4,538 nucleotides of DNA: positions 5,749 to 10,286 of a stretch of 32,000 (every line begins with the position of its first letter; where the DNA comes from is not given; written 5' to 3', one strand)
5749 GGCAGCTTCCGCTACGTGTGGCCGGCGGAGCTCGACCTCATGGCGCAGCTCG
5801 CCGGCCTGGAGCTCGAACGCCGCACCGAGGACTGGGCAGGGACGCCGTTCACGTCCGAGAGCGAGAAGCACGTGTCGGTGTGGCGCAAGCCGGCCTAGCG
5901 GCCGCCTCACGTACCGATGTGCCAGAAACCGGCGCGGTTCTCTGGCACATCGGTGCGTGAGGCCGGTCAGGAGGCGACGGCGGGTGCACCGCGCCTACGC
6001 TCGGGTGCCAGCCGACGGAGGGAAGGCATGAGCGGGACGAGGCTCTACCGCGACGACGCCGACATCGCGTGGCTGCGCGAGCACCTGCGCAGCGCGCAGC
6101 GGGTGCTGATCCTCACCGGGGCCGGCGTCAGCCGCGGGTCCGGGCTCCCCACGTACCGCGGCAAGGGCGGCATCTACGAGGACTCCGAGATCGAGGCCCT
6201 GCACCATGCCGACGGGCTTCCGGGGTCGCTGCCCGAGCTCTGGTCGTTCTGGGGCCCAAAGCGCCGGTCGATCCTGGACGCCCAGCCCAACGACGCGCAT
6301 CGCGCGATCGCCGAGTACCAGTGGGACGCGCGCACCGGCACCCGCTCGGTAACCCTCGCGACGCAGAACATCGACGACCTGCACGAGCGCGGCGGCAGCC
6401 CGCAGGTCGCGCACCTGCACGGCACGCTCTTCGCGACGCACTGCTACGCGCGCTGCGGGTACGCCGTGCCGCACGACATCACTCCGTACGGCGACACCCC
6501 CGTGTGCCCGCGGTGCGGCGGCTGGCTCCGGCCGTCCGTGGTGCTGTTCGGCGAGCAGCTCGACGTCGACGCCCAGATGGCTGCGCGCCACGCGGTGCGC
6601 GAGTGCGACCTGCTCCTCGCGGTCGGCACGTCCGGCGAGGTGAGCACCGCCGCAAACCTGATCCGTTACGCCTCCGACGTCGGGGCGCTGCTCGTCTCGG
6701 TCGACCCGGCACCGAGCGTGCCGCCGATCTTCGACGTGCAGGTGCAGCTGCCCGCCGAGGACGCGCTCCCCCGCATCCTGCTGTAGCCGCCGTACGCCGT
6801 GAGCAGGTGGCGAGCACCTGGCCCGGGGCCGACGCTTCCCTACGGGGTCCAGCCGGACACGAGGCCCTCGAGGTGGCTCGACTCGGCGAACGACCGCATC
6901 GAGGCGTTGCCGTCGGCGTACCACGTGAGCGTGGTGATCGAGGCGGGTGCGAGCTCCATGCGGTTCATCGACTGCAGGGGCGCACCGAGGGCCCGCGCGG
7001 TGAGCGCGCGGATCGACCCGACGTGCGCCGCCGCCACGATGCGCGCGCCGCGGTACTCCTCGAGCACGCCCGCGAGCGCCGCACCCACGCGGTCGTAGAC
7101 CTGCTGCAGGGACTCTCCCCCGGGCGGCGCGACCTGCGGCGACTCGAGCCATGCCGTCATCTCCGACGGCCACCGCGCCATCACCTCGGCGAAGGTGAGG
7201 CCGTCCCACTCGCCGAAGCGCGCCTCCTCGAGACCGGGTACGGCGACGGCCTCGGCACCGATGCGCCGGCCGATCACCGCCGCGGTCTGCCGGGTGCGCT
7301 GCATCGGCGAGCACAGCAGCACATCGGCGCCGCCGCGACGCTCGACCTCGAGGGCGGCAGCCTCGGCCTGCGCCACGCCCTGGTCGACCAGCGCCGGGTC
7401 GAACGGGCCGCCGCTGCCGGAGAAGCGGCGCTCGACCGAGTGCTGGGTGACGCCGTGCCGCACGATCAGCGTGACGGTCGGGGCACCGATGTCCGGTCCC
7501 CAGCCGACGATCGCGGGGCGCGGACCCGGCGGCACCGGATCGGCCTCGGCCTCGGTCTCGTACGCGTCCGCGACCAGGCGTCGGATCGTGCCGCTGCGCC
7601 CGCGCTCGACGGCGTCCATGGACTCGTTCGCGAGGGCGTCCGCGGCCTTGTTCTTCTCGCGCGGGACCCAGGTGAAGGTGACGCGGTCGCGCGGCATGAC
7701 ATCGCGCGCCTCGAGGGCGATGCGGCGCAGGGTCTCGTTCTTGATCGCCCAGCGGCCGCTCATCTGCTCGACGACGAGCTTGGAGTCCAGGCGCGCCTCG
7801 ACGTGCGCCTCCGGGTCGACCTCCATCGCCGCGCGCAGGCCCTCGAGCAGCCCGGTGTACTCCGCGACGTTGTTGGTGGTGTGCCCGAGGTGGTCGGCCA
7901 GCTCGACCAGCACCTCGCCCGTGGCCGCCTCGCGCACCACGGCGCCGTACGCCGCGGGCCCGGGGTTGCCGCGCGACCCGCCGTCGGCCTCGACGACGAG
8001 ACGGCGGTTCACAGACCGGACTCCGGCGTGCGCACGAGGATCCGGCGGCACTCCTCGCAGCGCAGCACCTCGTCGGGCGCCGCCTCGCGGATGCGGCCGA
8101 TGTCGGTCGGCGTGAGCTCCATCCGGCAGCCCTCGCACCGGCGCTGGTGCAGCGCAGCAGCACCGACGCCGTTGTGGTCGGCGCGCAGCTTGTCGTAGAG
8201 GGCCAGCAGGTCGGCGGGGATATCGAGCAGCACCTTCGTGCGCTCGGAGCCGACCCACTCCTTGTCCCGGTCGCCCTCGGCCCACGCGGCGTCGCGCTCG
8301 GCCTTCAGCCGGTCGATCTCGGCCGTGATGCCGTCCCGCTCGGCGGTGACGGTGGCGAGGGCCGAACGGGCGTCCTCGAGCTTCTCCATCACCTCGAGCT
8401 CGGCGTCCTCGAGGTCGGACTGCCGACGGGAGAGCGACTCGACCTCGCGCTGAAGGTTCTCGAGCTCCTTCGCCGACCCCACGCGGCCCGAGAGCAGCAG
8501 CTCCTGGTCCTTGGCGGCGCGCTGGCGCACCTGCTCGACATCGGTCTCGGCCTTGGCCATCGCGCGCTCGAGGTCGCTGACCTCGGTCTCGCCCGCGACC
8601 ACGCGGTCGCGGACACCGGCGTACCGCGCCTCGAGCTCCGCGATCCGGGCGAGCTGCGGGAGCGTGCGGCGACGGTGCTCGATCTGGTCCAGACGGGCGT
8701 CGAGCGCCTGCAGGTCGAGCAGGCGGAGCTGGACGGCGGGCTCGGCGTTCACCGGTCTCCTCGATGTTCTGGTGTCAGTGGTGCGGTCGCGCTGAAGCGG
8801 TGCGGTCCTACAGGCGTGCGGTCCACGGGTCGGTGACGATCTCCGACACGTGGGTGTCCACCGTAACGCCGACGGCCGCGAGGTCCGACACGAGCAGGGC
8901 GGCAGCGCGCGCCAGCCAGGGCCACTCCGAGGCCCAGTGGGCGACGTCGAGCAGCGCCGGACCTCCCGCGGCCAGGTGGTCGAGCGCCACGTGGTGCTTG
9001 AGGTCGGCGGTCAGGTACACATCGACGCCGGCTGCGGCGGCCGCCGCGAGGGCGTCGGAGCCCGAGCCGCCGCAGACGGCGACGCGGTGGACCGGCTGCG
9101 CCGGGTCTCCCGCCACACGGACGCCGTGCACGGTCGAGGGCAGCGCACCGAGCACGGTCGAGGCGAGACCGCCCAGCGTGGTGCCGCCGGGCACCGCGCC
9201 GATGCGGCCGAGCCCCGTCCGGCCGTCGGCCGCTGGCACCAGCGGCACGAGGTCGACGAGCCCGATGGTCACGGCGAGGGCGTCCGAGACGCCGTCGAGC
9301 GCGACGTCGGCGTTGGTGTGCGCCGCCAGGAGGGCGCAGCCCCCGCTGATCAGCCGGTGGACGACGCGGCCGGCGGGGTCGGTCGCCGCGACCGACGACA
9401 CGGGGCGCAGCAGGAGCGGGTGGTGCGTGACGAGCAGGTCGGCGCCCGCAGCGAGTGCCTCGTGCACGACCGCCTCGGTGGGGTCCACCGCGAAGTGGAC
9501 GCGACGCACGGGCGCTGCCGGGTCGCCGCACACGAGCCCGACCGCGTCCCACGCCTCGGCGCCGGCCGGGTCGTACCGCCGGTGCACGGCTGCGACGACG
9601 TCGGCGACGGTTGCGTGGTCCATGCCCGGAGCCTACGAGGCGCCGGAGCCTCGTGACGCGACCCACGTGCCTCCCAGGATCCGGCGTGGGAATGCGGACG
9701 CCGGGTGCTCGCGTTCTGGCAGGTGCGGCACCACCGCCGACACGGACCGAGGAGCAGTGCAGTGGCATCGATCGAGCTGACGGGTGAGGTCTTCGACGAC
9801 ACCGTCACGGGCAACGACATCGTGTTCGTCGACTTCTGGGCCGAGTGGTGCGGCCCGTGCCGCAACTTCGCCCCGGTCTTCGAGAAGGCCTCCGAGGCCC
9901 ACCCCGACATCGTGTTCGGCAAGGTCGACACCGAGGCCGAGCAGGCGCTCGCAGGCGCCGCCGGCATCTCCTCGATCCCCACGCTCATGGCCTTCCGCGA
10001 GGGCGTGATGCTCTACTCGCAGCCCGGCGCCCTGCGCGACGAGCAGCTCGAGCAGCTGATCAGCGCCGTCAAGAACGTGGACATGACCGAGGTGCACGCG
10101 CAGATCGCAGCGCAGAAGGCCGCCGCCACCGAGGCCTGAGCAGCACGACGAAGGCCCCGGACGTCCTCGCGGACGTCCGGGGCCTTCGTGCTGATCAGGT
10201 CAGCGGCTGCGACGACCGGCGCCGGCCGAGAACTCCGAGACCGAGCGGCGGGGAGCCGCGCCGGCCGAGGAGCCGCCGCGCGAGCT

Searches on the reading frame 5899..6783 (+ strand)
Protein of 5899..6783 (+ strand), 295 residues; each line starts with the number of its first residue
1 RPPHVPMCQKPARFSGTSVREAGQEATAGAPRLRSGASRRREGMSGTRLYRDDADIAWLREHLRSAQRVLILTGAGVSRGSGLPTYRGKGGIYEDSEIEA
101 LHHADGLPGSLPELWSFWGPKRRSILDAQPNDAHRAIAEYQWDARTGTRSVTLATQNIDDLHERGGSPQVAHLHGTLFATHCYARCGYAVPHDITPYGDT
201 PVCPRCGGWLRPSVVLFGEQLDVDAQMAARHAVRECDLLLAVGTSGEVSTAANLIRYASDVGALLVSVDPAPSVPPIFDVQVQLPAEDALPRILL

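Call 67: search_protein_families(library=pfam, proteins=[window:5899-6783:+], max_evalue=0.001)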
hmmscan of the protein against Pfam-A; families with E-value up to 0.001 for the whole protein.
window:5899-6783:+ (295 aa): 2 families
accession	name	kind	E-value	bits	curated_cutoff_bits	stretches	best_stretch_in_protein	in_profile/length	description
PF02146.23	SIR2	-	4.2e-36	125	24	1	74-249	1-179/180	Sir2 family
PF00205.28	TPP_enzyme_M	-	1.2e-05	25.5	30.4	0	225-271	67-112/137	Thiamine pyrophosphate enzyme, central domain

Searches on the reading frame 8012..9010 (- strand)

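Call 67: search_protein_families(library=pfam, proteins=[window:8012-9010:-], max_evalue=0.001)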
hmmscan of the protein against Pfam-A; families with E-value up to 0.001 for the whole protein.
window:8012-9010:- (333 aa): 2 families
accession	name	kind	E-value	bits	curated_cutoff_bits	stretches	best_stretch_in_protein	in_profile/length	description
PF24481.2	CT398_CC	-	2.5e-58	197.3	27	1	100-279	1-179/180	CT398-like coiled coil hairpin domain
PF02591.20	Zn_ribbon_9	-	8.8e-12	45.4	29.1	1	291-325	1-33/33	C4-type zinc ribbon domain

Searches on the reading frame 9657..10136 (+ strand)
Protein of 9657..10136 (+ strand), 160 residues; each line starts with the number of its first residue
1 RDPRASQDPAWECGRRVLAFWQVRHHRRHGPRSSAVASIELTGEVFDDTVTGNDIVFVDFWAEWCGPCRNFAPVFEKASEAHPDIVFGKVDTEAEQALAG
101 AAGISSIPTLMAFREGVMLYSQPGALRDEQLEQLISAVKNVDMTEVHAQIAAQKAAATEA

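Call 67: search_protein_families(library=pfam, proteins=[window:9657-10136:+], max_evalue=0.001)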
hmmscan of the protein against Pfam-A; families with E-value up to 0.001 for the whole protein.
window:9657-10136:+ (160 aa): 4 families
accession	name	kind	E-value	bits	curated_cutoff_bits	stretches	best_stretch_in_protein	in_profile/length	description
PF00085.26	Thioredoxin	-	3.9e-24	85.1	23.5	1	39-136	3-102/103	Thioredoxin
PF13098.12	Thioredoxin_2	-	1.4e-05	25.8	27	1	54-134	6-103/104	Thioredoxin-like domain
PF13905.12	Thioredoxin_8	-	6.2e-05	23.7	27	0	53-80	1-28/94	Thioredoxin-like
PF14595.12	Thioredoxin_9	-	0.00023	21.5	25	1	60-116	48-107/129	Thioredoxin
